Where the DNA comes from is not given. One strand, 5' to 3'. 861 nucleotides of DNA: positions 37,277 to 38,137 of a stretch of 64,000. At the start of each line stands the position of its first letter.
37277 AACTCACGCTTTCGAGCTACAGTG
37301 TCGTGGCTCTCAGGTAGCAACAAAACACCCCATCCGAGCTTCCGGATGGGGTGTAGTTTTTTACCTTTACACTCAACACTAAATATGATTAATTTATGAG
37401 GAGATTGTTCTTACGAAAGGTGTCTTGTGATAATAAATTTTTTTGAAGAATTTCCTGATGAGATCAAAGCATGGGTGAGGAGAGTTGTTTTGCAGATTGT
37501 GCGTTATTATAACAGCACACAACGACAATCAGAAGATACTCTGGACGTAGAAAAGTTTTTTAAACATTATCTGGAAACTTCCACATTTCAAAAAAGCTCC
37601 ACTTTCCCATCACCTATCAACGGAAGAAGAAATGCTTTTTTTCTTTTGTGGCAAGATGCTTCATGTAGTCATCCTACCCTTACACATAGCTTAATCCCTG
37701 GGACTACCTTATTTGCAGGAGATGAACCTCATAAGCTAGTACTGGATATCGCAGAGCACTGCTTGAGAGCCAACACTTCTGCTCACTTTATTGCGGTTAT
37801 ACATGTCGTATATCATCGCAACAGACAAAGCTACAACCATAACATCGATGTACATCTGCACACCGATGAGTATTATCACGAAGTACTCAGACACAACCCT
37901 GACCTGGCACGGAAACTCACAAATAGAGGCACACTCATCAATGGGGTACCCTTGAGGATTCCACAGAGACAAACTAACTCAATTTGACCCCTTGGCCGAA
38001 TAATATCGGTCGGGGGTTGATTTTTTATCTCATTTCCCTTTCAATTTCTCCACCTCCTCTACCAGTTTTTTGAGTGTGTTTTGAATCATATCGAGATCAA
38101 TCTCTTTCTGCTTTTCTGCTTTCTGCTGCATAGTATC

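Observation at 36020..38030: Triplet of separately transcribed ~185-aa unknown proteins with duplicated promoter/5'-UTR and terminator modules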

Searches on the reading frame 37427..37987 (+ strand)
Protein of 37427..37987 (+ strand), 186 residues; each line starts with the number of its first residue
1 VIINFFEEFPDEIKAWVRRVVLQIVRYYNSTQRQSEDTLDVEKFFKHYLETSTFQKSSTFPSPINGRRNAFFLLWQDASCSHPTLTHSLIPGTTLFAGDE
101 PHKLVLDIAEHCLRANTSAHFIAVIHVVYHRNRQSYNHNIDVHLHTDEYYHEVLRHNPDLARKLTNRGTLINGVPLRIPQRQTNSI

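Call 6: search_protein_families(library=pfam, proteins=[window:37427-37987:+], max_evalue=1)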
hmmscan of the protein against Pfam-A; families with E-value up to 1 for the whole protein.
window:37427-37987:+ (186 aa): 0 families

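Call 7: search_protein_families(library=ncbifam, proteins=[window:37427-37987:+], max_evalue=1)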
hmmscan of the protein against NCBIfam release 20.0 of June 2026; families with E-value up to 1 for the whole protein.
window:37427-37987:+ (186 aa): 0 families

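Call 15: find_homologous_proteins(query=window:37427-37984:+, max_evalue=0.01)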
Query window:37427-37984:+ (186 aa): 1 proteins with E <= 0.01 among 15 candidates.
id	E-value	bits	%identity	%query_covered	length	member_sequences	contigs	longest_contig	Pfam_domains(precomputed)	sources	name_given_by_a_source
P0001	4.3e-123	426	100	100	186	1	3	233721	-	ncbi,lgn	-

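Call 16: find_encoding_contigs(protein=P0001, flank=10000, max_places=10)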
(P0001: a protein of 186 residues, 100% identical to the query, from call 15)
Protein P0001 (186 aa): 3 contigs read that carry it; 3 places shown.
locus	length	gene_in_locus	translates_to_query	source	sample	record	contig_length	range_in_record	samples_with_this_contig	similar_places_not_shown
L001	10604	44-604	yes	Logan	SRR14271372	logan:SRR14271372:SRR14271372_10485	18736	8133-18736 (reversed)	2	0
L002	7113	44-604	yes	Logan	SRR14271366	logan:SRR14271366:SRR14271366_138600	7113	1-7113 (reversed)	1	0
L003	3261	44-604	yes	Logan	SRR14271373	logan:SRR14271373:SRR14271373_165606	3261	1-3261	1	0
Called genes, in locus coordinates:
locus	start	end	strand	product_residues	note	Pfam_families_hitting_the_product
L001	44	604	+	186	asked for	-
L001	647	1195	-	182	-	-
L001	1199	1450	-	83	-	-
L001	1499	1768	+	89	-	-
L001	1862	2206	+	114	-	PF01740:STAS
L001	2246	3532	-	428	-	PF01551:Peptidase_M23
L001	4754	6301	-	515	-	PF00749:tRNA-synt_1c, PF19269:Anticodon_2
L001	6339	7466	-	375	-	PF03033:Glyco_transf_28, PF04101:Glyco_tran_28_C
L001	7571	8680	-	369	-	PF01098:FTSW_RODA_SPOVE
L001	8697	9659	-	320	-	PF00953:Glycos_transf_4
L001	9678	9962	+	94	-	-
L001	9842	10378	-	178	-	-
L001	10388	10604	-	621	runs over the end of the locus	PF13522:GATase_6, PF13537:GATase_7, PF00733:Asn_synthase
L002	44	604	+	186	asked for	-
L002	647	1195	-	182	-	-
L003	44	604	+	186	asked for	-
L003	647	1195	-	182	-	-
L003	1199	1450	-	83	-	-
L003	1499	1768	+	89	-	-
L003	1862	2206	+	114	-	PF01740:STAS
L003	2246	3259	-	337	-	?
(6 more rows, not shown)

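Call 18: find_homologous_proteins(query=P0002, max_evalue=0.01)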
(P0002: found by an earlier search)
Query P0002 (181 aa): 2 proteins with E <= 0.01 among 32 candidates.
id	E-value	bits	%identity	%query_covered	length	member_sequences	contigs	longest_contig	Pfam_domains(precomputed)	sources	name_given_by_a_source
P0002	3.6e-119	413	100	100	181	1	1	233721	-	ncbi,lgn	-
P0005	1.7e-63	232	57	100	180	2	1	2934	-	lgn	-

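Call 19: find_homologous_proteins(query=P0003, max_evalue=0.01)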
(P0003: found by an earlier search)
Query P0003 (188 aa): 3 proteins with E <= 0.01 among 35 candidates.
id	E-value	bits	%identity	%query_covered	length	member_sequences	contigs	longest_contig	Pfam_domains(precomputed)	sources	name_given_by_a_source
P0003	4.5e-124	429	100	100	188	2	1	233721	-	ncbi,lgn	-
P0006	1.1e-58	216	54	99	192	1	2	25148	-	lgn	-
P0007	5.4e-51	191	49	99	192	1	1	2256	-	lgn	-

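Call 21: find_encoding_contigs(protein=P0006, flank=10000, max_places=6)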
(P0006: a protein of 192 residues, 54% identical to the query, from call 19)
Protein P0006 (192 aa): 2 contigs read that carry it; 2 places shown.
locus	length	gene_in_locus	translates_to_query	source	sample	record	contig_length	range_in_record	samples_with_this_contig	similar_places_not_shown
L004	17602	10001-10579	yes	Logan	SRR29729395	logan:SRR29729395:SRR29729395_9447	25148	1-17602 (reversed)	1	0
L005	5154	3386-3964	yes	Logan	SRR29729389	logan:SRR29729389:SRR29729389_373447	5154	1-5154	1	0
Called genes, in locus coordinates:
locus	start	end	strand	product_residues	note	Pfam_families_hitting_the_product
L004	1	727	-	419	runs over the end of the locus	PF00070:Pyr_redox (faint), PF00890:FAD_binding_2 (weak), PF01266:DAO (faint), PF01494:FAD_binding_3 (faint), PF03486:HI0933_like, PF07992:Pyr_redox_2 (faint), PF12831:FAD_oxidored (weak), PF22780:HI0933_like_1st, +1 more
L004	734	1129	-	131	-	PF03073:TspO_MBR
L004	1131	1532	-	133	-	PF07883:Cupin_2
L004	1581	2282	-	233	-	PF00929:RNase_T, PF20600:ExoX-like_C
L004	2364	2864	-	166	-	-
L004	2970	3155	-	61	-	-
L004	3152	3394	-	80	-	-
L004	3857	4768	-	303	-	PF03724:META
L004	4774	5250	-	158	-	-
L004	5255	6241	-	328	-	PF13310:Virulence_RhuM, PF02661:Fic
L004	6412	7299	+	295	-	-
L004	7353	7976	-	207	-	PF01863:YgjP-like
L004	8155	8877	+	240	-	-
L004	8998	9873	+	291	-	PF00459:Inositol_P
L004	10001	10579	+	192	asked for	-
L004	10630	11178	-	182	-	PF06103:DUF948 (faint), PF07889:DUF1664 (faint), PF10241:KxDL (faint), PF06009: (faint), PF10473:CENP-F_leu_zip (weak), PF10779:XhlA (faint)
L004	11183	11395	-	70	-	-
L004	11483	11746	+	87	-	-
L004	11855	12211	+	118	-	-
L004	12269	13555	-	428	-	PF01551:Peptidase_M23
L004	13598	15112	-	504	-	PF00749:tRNA-synt_1c, PF19269:Anticodon_2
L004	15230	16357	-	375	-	PF03033:Glyco_transf_28, PF04101:Glyco_tran_28_C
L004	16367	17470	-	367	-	PF01098:FTSW_RODA_SPOVE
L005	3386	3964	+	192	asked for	-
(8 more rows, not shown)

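Call 22: find_encoding_contigs(protein=P0005, flank=10000, max_places=6)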
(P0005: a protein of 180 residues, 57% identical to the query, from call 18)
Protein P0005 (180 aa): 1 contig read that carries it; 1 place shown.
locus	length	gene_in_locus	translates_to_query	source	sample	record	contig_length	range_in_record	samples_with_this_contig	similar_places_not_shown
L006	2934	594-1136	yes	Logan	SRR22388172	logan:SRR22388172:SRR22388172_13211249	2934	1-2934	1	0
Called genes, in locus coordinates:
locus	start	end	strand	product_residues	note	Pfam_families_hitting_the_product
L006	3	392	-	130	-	?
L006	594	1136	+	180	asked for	-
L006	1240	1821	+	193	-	-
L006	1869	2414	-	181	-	PF06103:DUF948 (faint), PF06009: (faint), PF10473:CENP-F_leu_zip (weak)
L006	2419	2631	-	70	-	-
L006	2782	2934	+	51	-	?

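Call 23: find_encoding_contigs(protein=P0007, flank=10000, max_places=6)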
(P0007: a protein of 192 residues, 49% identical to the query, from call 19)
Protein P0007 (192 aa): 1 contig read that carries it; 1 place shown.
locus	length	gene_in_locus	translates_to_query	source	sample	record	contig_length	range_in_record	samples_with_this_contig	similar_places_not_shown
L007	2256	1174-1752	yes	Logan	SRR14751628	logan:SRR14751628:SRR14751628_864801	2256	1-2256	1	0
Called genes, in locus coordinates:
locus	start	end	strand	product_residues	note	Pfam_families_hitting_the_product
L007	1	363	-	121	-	?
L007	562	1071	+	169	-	-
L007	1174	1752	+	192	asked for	-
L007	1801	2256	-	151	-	?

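Call 48: search_protein_families(library=padloc, proteins=[P0001, P0002, P0003], max_evalue=0.1)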
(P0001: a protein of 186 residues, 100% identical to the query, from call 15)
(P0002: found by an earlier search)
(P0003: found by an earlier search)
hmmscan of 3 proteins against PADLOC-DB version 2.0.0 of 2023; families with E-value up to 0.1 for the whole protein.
P0001 (186 aa): 0 families

P0002 (181 aa): 0 families

P0003 (188 aa): 0 families

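Call 49: search_protein_families(library=phrogs, proteins=[P0001, P0002, P0003], max_evalue=0.1)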
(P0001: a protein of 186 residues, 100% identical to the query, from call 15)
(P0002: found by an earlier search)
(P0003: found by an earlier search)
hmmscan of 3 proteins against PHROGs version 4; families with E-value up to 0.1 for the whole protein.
P0001 (186 aa): 0 families

P0002 (181 aa): 0 families

P0003 (188 aa): 0 families

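Call 50: predict_structure(alignment_id=A3)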
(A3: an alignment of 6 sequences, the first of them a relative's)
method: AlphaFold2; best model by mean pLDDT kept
length: 181 residues; sequences in the alignment: 6
mean_pLDDT: 69.2   pTM: 0.65
mean pLDDT of the five models: 69.2, 59.8, 49.1, 48.4, 41.2
residues with pLDDT >= 90: 5; 70-90: 86; 50-70: 70; < 50: 20
segments of 3 or more residues with pLDDT < 50: 77-87, 89-93
pLDDT, mean of each block of 10 residues (from residue 1): 61 68 65 55 69 80 59 51 46 60 81 78 75 82 88 90 85 56 37
secondary structure, 60 per line:
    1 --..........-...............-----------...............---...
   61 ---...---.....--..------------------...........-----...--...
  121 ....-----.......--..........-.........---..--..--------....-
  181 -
elements in order: H3-12 H14-28 H40-46 E47-54 E70-74 H97-107 E113-115 E118-124 E130-136 H139-148 H150-158 H176-179

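Call 51: predict_structure(alignment_id=A4)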
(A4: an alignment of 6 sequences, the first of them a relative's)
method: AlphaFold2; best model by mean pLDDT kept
length: 188 residues; sequences in the alignment: 6
mean_pLDDT: 56.5   pTM: 0.58
mean pLDDT of the five models: 56.5, 46.1, 44.8, 44.5, 40.9
residues with pLDDT >= 90: 0; 70-90: 34; 50-70: 91; < 50: 63
segments of 3 or more residues with pLDDT < 50: 28-33, 60-72, 96-108, 116-120, 165-188
pLDDT, mean of each block of 10 residues (from residue 1): 72 70 58 54 76 64 38 60 65 50 46 50 63 65 70 56 47 37 28
secondary structure, 60 per line:
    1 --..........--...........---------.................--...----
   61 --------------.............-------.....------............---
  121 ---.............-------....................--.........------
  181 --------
elements in order: H3-12 H15-25 H35-45 E46-51 E75-87 E95-99 H106-117 E124-136 E144-153 H154-163 H166-174

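Call 53: search_protein_representatives(alignment_id=A3)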
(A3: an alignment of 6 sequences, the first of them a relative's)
Query: 6 sequences, 185 profile positions. Proteins with E-value up to 0.001 (for the whole library): 13; up to 1e-10: 10; up to 1e-30: 5. The best 13 are listed.
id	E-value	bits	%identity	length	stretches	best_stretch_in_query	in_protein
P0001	4.6e-70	251.6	-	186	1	1-185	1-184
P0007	7.6e-63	228.1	-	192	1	1-182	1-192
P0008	5.2e-42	160.1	-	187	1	1-181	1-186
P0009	1.1e-41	159.0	-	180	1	1-182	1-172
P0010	1.2e-31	126.4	-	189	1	1-177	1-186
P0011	5.1e-24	101.5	-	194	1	1-181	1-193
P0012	2.8e-23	99.1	-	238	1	1-179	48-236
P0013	6.9e-15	71.7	-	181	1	1-182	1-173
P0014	2.4e-14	70.0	-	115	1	83-180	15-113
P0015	6.5e-12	62.0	-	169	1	46-183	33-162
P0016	2.6e-04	37.2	-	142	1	1-81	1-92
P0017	3.0e-04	37.0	-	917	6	65-120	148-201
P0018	6.4e-04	36.0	-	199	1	49-182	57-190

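Call 57: find_related_loci(query=A8, collection=genome_contigs, flank=10000)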
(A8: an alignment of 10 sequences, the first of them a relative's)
Query A8 (188 aa) in genome_contigs; peptide patterns used: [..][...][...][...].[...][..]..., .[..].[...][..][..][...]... (x = any residue, [..] = any of these).
24 stretches matched a pattern; 1 encode a relative of the query (tblastn E <= 1e-3); 1 distinct loci.
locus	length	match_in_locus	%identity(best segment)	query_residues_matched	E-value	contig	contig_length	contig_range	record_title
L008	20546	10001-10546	46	1-186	2e-55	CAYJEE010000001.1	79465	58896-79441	MAG TPA_asm: uncultured Candidatus Saccharibacteria bacterium isolate ERP123247_co1_78 genome assembly, contig: NODE_132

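Call 61: find_related_loci(query=A8, collection=metagenome_contigs, flank=10000)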
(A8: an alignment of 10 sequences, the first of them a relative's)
Query A8 (188 aa) in metagenome_contigs; peptide patterns used: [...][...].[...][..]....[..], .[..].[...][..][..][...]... (x = any residue, [..] = any of these).
159 stretches matched a pattern, but none encodes a relative of the query by tblastn (E <= 1e-3).

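Call 72: fold_search(model_id=the predicted structure, library=viral)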
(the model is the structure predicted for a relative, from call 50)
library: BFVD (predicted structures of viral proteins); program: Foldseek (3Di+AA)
matches with E <= 10: 734; with E <= 0.001: 0
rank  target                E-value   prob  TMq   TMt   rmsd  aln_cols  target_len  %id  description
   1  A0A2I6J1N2            2.6e-02  0.14  0.16  0.13  11.2       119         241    8  IFN-alpha/beta-receptor-like secreted glycoprotein [Vaccinia virus]
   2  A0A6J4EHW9            2.8e-02  0.25  0.23  0.06  10.0       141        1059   10  (no name in the UniProt tables at hand)
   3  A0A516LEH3            4.1e-02  0.18  0.18  0.28  13.5       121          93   12  (no name in the UniProt tables at hand)
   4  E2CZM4                5.2e-02  0.09  0.19  0.19  18.1       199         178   10  M135R [Myxoma virus]
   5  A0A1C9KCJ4            8.7e-02  0.08  0.16  0.11  15.6       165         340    9  Ifn-alpha/beta receptor glycoprotein [Volepox virus]
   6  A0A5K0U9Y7            9.9e-02  0.08  0.15  0.06  17.4       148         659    9  3'-5' exonuclease domain-containing protein [Yasminevirus sp. GU-2018]
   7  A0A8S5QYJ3            1.1e-01  0.04  0.12  0.05  15.9       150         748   11  Tail protein [Siphoviridae sp. ctJhT5]
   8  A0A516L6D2            1.3e-01  0.28  0.19  0.38   9.9        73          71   10  (no name in the UniProt tables at hand)
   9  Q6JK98                1.3e-01  0.08  0.22  0.10  15.3       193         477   10  Late expression factor 4 [Neodiprion sertifer nucleopolyhedrovirus]
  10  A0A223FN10            1.4e-01  0.11  0.20  0.17  14.8       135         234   12  IL-1 recelptor type 2 [Murmansk poxvirus]
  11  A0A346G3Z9            1.5e-01  0.06  0.16  0.13  16.4       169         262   12  (no name in the UniProt tables at hand)
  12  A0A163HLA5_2          1.6e-01  0.09  0.23  0.07  22.0       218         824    7  E3L [Bat mastadenovirus WIV11]
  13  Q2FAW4                1.7e-01  0.12  0.24  0.24  12.2       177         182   11  Rh8.1 [Rhesus cytomegalovirus (strain 68-1)]
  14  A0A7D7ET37            1.7e-01  0.10  0.15  0.20   9.6        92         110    9  (no name in the UniProt tables at hand)
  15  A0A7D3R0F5            2.3e-01  0.20  0.22  0.11  13.1        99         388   12  Uncharacterized protein [Fadolivirus FV1/VV64]
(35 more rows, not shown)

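Call 73: fold_search(model_id=the predicted structure, library=pdb)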
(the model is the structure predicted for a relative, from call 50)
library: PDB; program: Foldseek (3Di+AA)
matches with E <= 10: 476; with E <= 0.001: 0
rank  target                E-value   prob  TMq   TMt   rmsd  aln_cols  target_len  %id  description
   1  2muy_MODEL_1_A        1.7e-01  0.08  0.12  0.20  14.0        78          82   15  The solution structure of the FtsH periplasmic N-domain (released 2015-01-28)
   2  3oq3_B                1.8e-01  0.12  0.19  0.12  13.2       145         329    6  Structural Basis of Type-I Interferon Sequestration by a Poxvirus Decoy Receptor (released 2011-05-18)
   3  8gjz_B                1.9e-01  0.07  0.19  0.19  13.7       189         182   10  Structure of a STING receptor from S. pistillata Sp-STING1 bound to 2'3'-cUA (released 2023-07-05)
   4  4gkp_A                2.8e-01  0.07  0.20  0.17  13.0       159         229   11  Structure of the truncated neck and C-terminal motor homology domain of ViK1 from Candida glabrata (released 2012-10-03)
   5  6ll9_B                3.6e-01  0.08  0.17  0.13  10.1       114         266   13  Crystal structure of D-alanine-D-alanine ligase from Aeromonas hydrophila (released 2020-07-15)
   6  6s26_A                4.1e-01  0.06  0.22  0.22  17.1       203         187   11  Crystal structure of human wild type STING in complex with 2'-3'-cyclic-GMP-7-deaza-AMP (released 2019-11-27)
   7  9ehu_A                4.3e-01  0.12  0.15  0.07  14.0        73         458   15  Crystal structure of the Gamak virus attachment protein head domain (released 2025-03-12)
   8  7kw1                  4.6e-01  0.08  0.23  0.23  13.2       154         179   10  Structure of hSTING in complex with novel carbocyclic pyrimidine CDN-3 (released 2021-06-02)
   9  8efn_A                4.9e-01  0.07  0.23  0.24  15.1       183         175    9  Structure of Sp-STING3 from Stylophora pistillata coral in complex with 3',3'-cGAMP (released 2023-07-05)
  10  7sho                  4.9e-01  0.07  0.23  0.24  13.3       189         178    8  Crystal structure of hSTING in complex with c[2',3'-(ara-2'-G, ribo-3'-A)-MP] (RJ242) (released 2022-10-12)
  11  5cfn_B                4.9e-01  0.04  0.19  0.19  16.1       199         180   10  Crystal structure of anemone STING (Nematostella vectensis) in complex with 3',3' c-di-AMP, c[A(3',5')pA(3',5')p] (released 2015-08-26)
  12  8efm_A                4.9e-01  0.04  0.17  0.17  13.9       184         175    9  Structure of coral STING receptor from Stylophora pistillata in complex with 2',3'-cGAMP (released 2023-07-05)
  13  5cfr_A                5.3e-01  0.05  0.21  0.21  15.8       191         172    8  Crystal structure of anemone STING (Nematostella vectensis) in apo 'unrotated' closed conformation (released 2015-08-26)
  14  9f8e_C                6.0e-01  0.12  0.24  0.25  10.8       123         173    9  SLPL/SLPH (H/L) complex from C. difficile SlpA (Ox247_delta_orf2 strain, SLCT11) (released 2025-09-03)
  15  9ijn                  6.0e-01  0.07  0.22  0.22  13.3       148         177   11  STING LBD domain with an agonist DW18343 (released 2025-01-08)
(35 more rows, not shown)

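Call 74: find_encoding_contigs(protein=P0004, flank=10000)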
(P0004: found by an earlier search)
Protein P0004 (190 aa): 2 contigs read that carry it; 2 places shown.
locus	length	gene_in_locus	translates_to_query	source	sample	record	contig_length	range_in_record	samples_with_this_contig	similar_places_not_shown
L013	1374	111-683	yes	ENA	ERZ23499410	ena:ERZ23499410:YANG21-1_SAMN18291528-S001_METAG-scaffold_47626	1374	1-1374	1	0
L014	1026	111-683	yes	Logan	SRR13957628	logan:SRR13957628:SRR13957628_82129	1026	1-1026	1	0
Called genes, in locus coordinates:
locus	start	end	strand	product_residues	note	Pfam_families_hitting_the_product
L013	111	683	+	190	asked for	-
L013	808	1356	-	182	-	-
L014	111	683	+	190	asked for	-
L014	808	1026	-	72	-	?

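Call 75: find_encoding_contigs(protein=P0003, flank=10000)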
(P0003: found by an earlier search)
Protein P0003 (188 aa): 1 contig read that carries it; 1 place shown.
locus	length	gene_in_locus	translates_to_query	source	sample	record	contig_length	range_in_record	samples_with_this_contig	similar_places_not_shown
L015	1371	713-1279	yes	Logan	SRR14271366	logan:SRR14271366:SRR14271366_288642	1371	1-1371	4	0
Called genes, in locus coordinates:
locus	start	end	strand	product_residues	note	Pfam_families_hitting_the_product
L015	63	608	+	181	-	-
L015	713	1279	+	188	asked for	-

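Call 82: find_encoding_contigs(protein=P0013, flank=10000, max_places=4)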
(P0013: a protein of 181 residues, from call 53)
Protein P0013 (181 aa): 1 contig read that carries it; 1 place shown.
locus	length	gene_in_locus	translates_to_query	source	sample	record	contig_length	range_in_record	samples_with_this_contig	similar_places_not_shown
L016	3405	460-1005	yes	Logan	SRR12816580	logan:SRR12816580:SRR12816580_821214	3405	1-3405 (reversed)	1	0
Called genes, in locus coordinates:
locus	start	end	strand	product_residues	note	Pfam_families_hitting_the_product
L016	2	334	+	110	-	?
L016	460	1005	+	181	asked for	-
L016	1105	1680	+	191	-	-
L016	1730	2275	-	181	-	PF06103:DUF948 (faint), PF06009: (faint), PF10473:CENP-F_leu_zip (weak)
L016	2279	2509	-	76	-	-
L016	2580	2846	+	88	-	-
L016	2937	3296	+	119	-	-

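Call 85: find_encoding_contigs(protein=P0009, flank=10000, max_places=4)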
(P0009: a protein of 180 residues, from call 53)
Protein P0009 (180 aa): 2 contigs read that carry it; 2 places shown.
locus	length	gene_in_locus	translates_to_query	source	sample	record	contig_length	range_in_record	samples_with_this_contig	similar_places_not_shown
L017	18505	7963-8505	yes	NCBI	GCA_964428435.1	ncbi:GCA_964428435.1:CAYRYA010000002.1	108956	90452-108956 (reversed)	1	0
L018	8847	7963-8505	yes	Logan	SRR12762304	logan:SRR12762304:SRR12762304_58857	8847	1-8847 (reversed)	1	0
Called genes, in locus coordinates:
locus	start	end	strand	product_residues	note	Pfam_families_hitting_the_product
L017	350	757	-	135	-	PF02661:Fic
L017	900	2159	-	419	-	PF00070:Pyr_redox (faint), PF00890:FAD_binding_2, PF01134:GIDA (faint), PF03486:HI0933_like, PF07992:Pyr_redox_2 (weak), PF12831:FAD_oxidored, PF13450:NAD_binding_8 (weak), PF22780:HI0933_like_1st, +3 more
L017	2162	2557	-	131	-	PF03073:TspO_MBR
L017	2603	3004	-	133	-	PF07883:Cupin_2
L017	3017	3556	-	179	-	-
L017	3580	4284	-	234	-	PF00929:RNase_T, PF20600:ExoX-like_C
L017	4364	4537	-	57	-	-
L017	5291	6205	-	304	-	PF03724:META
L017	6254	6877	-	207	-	PF01863:YgjP-like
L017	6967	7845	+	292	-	PF00459:Inositol_P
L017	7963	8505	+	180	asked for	-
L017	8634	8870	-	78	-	-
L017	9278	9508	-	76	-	-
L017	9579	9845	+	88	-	-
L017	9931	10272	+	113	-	-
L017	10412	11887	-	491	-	PF01551:Peptidase_M23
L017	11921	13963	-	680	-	PF01145:Band_7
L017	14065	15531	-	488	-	PF00749:tRNA-synt_1c, PF19269:Anticodon_2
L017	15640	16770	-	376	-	PF03033:Glyco_transf_28, PF04101:Glyco_tran_28_C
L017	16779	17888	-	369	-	PF01098:FTSW_RODA_SPOVE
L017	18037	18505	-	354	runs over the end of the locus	PF00953:Glycos_transf_4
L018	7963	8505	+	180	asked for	-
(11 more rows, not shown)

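Call 90: search_solved_structures(query=A8, max_evalue=10)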
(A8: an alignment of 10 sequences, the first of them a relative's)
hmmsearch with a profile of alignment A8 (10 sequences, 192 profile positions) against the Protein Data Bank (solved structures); distinct sequences matched with E-value up to 10: 6.
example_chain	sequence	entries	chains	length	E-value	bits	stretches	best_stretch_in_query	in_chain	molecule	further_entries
7a5q_A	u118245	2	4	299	0.38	13.7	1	24-101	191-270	DctP family TRAP transporter solute-binding subunit | Sialic acid-binding periplasmic protein SiaP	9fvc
4mag_A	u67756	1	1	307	0.38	13.6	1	24-101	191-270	Sialic Acid Binding Protein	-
9fve_A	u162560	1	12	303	0.39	13.6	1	24-101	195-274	Sialic acid-binding periplasmic protein SiaP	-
9fvb_A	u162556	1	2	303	0.39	13.6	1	24-101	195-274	Sialic acid-binding periplasmic protein SiaP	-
7a5c_A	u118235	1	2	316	0.42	13.5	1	24-101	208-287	Sialic acid-binding periplasmic protein SiaP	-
5ltc_B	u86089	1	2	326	0.44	13.4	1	24-101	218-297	C4-dicarboxylate-binding periplasmic protein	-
